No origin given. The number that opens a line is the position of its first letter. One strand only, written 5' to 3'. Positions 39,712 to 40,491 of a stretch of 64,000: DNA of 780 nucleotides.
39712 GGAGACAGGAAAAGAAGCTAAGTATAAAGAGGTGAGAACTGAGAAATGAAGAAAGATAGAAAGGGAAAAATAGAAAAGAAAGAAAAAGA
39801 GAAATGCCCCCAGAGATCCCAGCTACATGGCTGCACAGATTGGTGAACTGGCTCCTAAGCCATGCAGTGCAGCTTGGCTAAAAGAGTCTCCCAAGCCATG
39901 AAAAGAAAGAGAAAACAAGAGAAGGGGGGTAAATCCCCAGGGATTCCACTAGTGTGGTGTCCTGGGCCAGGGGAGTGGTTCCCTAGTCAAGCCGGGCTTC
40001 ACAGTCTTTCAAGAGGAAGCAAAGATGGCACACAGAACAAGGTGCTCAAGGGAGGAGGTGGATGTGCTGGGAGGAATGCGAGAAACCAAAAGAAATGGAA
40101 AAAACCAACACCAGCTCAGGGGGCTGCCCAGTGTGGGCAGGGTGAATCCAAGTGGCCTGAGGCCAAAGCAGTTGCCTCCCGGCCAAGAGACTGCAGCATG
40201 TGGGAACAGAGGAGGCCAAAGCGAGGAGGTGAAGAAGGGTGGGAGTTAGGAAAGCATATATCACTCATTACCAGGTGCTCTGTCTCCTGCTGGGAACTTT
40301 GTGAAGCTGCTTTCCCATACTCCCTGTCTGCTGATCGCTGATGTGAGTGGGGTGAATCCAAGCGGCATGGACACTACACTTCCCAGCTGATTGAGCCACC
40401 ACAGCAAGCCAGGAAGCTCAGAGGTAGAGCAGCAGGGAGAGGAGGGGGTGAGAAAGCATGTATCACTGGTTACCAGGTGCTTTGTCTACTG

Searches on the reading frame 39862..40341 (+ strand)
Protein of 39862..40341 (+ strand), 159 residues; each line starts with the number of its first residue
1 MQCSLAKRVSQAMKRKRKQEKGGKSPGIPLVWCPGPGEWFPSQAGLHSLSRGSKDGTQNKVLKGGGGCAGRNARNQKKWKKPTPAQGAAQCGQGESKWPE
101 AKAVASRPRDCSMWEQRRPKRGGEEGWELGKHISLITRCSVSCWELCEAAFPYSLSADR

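Call 33: find_encoding_contigs(protein=window:39862-40341:+, flank=10000, max_places=4)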
Protein window:39862-40341:+ (159 aa): no gene with exactly this product is on record in the collection.
